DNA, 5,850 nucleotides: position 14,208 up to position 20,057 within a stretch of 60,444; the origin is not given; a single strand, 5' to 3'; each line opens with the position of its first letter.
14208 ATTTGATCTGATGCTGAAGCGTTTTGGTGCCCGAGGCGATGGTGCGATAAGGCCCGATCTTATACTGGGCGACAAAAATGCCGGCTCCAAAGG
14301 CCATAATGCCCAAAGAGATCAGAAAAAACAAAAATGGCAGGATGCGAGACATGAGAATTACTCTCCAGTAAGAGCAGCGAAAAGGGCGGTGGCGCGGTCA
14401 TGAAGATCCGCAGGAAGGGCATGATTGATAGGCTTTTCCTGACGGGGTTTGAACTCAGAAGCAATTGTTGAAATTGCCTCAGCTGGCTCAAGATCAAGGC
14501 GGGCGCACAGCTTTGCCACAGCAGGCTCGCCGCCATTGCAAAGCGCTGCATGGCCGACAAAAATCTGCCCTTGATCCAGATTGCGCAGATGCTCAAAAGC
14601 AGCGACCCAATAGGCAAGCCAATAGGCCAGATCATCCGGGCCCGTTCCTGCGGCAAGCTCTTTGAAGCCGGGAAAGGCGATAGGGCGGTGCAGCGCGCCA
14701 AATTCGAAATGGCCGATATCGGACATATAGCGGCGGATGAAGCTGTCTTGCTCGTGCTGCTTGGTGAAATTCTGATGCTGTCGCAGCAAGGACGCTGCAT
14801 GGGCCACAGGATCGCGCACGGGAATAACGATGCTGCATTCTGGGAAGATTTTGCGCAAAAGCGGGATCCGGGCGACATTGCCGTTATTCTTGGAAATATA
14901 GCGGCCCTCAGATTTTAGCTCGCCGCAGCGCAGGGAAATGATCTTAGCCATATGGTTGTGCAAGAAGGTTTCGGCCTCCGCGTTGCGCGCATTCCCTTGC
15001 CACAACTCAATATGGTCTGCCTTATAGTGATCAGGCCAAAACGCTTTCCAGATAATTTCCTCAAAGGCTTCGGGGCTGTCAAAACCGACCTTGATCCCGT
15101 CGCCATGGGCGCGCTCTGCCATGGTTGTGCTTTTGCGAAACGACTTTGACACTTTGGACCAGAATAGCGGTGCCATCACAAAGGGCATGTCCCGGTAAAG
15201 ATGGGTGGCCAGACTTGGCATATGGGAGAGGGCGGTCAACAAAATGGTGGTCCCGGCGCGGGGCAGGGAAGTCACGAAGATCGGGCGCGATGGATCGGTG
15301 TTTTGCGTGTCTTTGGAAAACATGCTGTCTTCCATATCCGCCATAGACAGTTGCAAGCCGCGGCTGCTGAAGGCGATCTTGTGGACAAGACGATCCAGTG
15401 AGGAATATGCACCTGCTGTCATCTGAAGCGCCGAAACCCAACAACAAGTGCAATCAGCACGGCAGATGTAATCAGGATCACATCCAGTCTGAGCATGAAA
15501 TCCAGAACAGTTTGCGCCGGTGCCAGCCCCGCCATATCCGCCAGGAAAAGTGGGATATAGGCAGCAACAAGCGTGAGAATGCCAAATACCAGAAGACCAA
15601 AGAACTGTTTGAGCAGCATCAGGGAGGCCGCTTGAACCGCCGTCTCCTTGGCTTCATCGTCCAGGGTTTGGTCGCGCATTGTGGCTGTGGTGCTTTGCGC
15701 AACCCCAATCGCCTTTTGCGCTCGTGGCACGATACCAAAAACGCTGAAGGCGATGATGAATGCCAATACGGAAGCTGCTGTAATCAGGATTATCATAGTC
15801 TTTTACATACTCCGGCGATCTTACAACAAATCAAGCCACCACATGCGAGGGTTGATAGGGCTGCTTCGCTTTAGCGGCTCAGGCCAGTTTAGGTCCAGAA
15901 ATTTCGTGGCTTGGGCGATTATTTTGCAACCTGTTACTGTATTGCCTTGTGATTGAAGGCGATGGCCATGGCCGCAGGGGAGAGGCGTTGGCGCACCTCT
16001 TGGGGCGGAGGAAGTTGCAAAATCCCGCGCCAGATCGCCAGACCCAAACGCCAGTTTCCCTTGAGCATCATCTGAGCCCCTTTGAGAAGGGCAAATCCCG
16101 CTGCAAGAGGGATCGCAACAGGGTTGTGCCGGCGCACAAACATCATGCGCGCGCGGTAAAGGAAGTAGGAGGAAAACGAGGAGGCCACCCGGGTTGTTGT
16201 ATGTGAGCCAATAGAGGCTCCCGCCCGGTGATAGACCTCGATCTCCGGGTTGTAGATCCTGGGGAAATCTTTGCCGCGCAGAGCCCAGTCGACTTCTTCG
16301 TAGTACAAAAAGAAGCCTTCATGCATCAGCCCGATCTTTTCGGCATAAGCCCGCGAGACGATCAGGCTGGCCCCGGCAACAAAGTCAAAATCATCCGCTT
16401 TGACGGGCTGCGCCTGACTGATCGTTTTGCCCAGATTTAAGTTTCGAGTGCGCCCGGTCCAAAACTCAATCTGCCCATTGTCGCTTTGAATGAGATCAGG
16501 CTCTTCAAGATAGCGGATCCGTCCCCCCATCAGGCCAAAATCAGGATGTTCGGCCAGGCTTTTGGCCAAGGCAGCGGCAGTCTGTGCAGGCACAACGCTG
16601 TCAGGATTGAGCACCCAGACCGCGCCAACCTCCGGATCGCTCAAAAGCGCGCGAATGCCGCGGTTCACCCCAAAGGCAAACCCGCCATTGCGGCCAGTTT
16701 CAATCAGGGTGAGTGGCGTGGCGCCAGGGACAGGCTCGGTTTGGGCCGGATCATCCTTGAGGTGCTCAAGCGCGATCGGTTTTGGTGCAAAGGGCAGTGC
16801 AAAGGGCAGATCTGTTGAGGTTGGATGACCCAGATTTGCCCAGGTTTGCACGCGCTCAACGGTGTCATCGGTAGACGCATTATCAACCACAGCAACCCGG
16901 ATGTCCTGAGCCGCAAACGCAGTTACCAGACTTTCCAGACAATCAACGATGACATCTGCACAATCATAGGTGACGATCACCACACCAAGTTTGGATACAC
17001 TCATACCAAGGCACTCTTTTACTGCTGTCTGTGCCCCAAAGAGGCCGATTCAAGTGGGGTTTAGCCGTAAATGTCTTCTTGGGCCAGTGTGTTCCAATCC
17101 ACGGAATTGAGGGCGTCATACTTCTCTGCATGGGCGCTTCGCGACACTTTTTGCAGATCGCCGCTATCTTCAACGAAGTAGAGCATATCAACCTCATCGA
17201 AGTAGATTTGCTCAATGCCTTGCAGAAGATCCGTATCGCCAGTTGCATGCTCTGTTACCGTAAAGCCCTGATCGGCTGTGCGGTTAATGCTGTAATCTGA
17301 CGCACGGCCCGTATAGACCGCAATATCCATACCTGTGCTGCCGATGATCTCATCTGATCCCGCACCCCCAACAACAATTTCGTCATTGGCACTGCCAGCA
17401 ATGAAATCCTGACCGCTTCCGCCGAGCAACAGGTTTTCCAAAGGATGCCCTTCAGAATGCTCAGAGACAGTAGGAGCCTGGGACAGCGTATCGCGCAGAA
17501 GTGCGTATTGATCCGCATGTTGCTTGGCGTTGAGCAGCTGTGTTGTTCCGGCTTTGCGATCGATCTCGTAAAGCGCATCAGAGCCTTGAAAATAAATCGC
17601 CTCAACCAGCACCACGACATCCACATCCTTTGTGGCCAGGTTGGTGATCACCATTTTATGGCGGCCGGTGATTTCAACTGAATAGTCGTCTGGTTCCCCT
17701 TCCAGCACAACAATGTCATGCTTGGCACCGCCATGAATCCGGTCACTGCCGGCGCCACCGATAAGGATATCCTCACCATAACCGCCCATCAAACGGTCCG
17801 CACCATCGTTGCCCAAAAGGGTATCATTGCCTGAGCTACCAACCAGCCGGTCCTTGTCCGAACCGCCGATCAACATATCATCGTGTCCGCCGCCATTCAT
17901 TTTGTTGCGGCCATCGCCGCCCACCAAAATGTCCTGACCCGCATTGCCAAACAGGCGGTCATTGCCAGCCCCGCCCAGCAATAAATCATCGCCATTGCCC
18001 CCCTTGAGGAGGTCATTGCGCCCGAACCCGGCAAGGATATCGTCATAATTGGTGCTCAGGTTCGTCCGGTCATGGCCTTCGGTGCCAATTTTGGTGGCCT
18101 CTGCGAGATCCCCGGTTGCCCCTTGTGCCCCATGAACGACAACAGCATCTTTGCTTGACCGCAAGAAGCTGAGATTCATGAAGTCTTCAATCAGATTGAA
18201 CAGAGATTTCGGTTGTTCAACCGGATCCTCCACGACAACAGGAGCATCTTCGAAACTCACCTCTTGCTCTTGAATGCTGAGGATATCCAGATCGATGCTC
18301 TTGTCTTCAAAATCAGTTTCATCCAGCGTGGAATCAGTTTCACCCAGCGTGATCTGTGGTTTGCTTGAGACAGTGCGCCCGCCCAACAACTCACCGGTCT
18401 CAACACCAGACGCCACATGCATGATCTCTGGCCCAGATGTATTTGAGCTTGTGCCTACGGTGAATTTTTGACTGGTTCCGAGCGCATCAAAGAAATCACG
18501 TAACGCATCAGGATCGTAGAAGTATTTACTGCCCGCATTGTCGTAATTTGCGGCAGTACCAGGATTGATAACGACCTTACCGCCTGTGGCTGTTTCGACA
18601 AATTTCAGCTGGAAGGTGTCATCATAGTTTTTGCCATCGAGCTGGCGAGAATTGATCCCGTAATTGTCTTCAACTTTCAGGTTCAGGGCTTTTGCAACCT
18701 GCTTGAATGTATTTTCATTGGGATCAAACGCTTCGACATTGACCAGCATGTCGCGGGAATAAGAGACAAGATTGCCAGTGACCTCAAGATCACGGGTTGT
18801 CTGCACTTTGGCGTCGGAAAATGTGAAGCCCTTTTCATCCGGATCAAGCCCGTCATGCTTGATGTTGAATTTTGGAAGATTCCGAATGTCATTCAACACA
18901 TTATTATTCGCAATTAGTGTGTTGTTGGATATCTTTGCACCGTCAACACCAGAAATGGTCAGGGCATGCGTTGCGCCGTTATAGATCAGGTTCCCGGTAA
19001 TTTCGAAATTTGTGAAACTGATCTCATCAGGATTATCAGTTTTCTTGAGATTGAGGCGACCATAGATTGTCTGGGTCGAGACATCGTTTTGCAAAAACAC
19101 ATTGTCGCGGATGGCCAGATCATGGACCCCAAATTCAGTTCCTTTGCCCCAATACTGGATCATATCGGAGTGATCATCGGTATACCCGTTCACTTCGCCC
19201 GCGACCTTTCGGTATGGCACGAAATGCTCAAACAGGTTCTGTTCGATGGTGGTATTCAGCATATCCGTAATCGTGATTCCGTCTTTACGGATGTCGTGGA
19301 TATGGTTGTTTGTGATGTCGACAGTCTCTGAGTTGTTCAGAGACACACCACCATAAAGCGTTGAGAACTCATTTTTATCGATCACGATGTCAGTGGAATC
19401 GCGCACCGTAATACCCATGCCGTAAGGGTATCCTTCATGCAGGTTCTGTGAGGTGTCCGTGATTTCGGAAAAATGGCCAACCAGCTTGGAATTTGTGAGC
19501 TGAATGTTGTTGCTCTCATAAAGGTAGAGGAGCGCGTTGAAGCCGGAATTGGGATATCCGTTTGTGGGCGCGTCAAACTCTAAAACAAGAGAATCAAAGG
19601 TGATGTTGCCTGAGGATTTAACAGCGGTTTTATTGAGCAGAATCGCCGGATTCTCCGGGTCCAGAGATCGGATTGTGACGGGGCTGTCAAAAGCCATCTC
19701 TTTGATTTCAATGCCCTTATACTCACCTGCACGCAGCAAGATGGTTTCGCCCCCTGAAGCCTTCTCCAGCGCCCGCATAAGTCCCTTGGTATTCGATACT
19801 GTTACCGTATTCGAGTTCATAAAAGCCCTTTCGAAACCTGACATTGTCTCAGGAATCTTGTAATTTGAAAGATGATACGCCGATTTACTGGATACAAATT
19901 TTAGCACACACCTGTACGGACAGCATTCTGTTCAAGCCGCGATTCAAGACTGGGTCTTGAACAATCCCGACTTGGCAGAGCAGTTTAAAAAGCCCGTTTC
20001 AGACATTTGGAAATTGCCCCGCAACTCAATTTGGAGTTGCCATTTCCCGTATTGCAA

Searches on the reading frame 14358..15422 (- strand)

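Call 9: search_protein_families(library=pfam, proteins=[window:14358-15422:-], max_evalue=0.001)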
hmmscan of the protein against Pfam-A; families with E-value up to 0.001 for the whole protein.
window:14358-15422:- (354 aa): 1 family
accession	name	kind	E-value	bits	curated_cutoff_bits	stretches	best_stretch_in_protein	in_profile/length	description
PF13469.12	Sulfotransfer_3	-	1.2e-16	62.1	27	1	47-232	1-161/216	Sulfotransferase family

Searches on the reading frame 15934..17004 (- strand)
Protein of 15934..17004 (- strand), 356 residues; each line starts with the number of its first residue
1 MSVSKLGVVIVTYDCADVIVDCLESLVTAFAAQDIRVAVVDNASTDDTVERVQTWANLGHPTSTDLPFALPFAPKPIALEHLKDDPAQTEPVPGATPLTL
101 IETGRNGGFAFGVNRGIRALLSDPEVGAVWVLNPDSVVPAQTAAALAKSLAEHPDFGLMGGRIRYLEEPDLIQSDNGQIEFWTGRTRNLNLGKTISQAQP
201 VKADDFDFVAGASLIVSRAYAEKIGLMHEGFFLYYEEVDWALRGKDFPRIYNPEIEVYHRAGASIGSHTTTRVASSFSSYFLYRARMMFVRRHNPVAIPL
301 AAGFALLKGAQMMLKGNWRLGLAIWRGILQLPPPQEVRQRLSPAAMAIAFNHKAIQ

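Call 9: search_protein_families(library=pfam, proteins=[window:15934-17004:-], max_evalue=0.001)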
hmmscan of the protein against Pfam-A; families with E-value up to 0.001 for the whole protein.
window:15934-17004:- (356 aa): 1 family
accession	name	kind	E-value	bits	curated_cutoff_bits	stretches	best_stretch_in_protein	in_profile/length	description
PF00535.33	Glycos_transf_2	-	6.6e-14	52.6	23.3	1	8-59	2-52/168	Glycosyl transferase family 2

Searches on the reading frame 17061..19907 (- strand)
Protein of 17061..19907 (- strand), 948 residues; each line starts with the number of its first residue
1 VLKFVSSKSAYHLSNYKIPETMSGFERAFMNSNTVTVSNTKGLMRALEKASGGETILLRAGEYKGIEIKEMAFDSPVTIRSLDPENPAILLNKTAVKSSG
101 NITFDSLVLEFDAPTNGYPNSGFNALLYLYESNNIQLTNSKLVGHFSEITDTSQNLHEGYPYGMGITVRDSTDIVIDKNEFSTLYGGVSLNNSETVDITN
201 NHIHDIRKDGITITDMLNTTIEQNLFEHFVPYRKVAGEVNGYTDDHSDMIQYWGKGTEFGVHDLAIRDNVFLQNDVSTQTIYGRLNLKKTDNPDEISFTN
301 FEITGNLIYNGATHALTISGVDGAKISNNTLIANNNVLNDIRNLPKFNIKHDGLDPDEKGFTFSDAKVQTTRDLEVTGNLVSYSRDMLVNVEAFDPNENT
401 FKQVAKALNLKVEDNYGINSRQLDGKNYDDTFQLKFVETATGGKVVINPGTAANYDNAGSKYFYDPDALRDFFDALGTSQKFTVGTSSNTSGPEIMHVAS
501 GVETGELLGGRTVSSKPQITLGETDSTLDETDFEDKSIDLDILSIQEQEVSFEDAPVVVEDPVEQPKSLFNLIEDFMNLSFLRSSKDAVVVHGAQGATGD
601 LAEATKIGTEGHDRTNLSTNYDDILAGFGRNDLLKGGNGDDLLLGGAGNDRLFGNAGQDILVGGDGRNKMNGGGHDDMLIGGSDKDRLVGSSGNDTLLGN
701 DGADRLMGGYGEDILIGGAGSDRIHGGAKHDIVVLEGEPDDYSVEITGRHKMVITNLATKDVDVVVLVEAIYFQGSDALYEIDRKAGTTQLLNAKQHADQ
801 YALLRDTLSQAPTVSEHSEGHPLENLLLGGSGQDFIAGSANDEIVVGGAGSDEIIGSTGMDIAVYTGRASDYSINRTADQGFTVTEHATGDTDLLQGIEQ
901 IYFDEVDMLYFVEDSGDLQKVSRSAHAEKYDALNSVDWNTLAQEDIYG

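Call 9: search_protein_families(library=pfam, proteins=[window:17061-19907:-], max_evalue=0.001)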
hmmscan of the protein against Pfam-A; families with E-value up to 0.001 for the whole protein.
window:17061-19907:- (948 aa): 3 families
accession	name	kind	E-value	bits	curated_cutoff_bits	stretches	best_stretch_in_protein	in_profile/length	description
PF00353.25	HemolysinCabind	-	8.9e-25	86.7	23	6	627-661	2-36/36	RTX calcium-binding nonapeptide repeat (4 copies)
PF13229.12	Beta_helix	-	3.9e-09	36.8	25.9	1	128-331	4-158/158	Right handed beta helix region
PF05048.19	NosD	-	3.7e-05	23.7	23.6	1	159-226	59-123/212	Periplasmic copper-binding protein (NosD)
